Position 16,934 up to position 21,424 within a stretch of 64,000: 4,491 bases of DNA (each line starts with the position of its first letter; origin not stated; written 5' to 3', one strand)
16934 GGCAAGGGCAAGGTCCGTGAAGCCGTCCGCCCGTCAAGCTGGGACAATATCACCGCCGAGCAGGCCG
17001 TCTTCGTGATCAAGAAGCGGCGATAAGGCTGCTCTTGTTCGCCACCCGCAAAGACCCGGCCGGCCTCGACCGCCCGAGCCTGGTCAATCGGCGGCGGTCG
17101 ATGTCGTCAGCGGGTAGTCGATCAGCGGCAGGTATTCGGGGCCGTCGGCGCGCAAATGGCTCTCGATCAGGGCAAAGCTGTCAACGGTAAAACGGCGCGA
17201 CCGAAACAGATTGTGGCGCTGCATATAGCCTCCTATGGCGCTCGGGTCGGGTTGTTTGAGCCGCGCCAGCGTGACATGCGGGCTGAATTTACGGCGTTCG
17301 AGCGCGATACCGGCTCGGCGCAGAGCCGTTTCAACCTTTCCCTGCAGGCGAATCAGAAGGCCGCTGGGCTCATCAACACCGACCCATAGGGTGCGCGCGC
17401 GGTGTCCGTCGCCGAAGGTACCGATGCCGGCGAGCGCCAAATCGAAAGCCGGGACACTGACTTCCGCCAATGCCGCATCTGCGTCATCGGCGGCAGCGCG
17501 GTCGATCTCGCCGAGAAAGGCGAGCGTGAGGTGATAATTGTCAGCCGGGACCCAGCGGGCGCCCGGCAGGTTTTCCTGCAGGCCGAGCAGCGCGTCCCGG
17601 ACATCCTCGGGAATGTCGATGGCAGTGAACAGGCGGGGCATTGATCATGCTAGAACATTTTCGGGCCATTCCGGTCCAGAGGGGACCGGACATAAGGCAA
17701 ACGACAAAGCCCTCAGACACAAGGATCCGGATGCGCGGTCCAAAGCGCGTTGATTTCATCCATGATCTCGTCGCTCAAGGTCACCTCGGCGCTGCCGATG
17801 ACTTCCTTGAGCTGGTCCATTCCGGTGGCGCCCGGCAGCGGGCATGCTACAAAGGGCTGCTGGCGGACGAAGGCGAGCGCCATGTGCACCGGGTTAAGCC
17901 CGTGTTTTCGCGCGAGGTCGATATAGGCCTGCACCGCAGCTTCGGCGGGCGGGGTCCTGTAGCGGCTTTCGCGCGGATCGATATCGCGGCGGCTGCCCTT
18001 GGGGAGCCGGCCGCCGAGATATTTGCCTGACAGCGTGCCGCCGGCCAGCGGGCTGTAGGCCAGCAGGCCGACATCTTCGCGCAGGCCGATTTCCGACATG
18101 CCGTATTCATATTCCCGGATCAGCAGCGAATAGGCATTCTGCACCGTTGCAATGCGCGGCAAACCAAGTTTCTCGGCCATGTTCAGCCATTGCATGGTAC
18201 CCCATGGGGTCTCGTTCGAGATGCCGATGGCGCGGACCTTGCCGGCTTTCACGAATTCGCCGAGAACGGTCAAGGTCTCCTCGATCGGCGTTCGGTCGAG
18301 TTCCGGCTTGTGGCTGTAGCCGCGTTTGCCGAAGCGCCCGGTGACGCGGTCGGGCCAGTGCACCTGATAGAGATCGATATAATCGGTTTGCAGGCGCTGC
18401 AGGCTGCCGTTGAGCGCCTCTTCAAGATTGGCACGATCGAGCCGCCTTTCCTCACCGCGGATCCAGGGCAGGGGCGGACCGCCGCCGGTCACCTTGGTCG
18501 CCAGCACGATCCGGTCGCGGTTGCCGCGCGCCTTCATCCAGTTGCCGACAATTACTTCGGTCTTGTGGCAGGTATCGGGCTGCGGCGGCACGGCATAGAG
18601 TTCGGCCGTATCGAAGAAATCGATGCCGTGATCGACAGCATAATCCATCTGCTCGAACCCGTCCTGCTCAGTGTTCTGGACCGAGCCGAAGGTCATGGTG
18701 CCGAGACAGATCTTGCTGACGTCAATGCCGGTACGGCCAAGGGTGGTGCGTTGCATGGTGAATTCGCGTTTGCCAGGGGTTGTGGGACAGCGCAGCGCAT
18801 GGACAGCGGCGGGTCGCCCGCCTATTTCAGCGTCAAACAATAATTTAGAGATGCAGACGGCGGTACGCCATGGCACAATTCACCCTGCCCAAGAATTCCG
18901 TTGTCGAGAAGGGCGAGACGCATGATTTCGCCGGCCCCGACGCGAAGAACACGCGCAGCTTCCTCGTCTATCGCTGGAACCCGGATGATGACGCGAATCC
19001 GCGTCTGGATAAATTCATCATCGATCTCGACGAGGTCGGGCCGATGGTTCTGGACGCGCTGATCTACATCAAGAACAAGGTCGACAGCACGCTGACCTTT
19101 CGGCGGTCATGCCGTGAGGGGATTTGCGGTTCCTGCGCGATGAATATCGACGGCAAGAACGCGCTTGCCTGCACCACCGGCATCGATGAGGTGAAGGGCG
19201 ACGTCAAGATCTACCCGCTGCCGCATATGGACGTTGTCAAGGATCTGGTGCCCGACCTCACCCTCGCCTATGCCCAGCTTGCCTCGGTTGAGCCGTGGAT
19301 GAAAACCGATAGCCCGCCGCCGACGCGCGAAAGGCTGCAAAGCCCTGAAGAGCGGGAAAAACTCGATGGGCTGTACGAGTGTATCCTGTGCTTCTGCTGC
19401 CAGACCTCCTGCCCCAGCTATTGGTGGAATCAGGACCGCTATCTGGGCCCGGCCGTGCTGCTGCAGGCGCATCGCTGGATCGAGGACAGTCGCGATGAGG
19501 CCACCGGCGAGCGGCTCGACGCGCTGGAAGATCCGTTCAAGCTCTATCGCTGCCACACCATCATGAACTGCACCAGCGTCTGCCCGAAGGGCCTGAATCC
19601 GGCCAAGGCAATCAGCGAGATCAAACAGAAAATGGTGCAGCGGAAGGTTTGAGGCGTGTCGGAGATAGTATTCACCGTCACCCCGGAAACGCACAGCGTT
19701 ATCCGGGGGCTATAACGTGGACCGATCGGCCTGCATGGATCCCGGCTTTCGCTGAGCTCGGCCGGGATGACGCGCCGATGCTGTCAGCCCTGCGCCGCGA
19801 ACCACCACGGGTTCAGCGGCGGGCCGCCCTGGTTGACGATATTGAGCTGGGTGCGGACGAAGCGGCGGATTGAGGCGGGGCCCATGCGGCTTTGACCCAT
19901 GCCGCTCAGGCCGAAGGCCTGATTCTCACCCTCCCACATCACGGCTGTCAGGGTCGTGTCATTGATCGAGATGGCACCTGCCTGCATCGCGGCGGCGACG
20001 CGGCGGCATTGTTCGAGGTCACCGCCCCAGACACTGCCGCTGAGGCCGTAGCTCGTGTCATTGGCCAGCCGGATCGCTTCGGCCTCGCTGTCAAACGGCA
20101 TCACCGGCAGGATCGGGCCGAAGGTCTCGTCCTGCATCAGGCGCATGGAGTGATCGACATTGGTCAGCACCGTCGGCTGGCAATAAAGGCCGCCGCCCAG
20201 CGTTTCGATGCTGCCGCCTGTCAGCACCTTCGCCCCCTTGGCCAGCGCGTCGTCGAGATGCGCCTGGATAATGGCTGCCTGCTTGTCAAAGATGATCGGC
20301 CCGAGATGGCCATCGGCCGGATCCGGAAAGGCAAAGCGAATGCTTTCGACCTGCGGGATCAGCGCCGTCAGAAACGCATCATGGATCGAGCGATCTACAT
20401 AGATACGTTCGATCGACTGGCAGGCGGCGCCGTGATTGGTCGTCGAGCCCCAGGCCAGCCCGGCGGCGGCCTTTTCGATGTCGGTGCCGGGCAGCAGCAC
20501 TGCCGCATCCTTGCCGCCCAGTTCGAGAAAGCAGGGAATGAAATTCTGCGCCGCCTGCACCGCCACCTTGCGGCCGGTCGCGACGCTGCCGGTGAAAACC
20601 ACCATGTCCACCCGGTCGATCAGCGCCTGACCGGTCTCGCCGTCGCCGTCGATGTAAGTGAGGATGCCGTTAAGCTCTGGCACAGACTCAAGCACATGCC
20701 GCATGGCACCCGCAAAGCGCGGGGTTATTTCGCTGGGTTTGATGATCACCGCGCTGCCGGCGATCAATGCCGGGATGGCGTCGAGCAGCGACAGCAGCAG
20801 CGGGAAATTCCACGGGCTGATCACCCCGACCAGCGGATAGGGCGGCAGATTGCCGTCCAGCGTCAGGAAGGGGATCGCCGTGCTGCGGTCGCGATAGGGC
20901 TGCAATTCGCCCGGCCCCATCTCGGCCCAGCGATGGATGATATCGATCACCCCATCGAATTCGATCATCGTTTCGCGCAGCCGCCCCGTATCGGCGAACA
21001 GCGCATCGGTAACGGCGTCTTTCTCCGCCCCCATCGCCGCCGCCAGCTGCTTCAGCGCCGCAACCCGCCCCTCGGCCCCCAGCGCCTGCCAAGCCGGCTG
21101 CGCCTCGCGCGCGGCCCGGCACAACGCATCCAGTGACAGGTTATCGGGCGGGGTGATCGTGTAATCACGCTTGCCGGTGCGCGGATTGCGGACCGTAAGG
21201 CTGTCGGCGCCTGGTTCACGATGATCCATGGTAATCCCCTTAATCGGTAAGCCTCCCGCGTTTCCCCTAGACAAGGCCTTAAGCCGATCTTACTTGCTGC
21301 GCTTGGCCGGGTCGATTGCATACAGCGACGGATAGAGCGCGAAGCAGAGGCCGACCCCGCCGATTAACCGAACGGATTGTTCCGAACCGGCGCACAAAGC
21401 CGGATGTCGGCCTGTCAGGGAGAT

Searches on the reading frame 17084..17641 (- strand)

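Call 58: search_protein_families(library=pfam, proteins=[window:17084-17641:-], max_evalue=0.00001)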
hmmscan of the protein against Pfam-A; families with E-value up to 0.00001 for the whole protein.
window:17084-17641:- (185 aa): 3 families
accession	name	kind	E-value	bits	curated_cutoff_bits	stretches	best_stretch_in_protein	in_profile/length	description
PF02834.22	LigT_PEase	-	2.1e-31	108.4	23.3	2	8-86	1-87/87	LigT like Phosphoesterase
PF13563.12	2_5_RNA_ligase2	-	2.3e-16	60.6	27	1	31-162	21-149/152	2'-5' RNA ligase superfamily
PF10469.15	AKAP7_NLS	-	5.4e-06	26.9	24.4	1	31-130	38-151/208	AKAP7 2'5' RNA ligase-like domain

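Call 59: search_protein_families(library=padloc, proteins=[window:17084-17641:-], max_evalue=0.00001)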
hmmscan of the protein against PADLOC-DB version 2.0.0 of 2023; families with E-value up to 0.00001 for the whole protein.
window:17084-17641:- (185 aa): 0 families

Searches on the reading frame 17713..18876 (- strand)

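Call 58: search_protein_families(library=pfam, proteins=[window:17713-18876:-], max_evalue=0.00001)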
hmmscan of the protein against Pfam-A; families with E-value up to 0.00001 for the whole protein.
window:17713-18876:- (387 aa): 1 family
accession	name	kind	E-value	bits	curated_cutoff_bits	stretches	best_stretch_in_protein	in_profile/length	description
PF00248.27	Aldo_ket_red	-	3.1e-68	230.4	24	1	55-379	1-290/291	Aldo/keto reductase family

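Call 59: search_protein_families(library=padloc, proteins=[window:17713-18876:-], max_evalue=0.00001)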
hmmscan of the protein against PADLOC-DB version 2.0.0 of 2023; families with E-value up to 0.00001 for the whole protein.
window:17713-18876:- (387 aa): 0 families

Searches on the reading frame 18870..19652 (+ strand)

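Call 58: search_protein_families(library=pfam, proteins=[window:18870-19652:+], max_evalue=0.00001)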
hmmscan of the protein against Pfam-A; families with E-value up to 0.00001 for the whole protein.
window:18870-19652:+ (260 aa): 4 families
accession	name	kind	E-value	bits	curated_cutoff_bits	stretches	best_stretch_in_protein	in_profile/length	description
PF13085.11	Fer2_3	-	1.3e-31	109.2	27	1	31-131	2-103/107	2Fe-2S iron-sulfur cluster binding domain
PF13183.11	Fer4_8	-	2.6e-10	41.1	27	1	168-242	2-68/68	4Fe-4S dicluster domain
PF13534.11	Fer4_17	-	1.5e-09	38.7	22.2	1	170-243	1-61/61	4Fe-4S dicluster domain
PF13237.11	Fer4_10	-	4.2e-07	30.2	25.5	1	170-239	8-53/53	4Fe-4S dicluster domain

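Call 59: search_protein_families(library=padloc, proteins=[window:18870-19652:+], max_evalue=0.00001)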
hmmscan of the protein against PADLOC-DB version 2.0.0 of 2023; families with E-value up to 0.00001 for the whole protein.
window:18870-19652:+ (260 aa): 0 families

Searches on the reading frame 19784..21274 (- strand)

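Call 58: search_protein_families(library=pfam, proteins=[window:19784-21274:-], max_evalue=0.00001)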
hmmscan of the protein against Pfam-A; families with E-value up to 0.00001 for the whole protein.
window:19784-21274:- (496 aa): 1 family
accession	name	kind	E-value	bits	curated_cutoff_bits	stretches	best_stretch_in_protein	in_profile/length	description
PF00171.27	Aldedh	-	9.2e-107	357.9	23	1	24-475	7-458/461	Aldehyde dehydrogenase family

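Call 59: search_protein_families(library=padloc, proteins=[window:19784-21274:-], max_evalue=0.00001)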
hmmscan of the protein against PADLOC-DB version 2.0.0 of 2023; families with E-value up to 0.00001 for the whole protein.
window:19784-21274:- (496 aa): 0 families
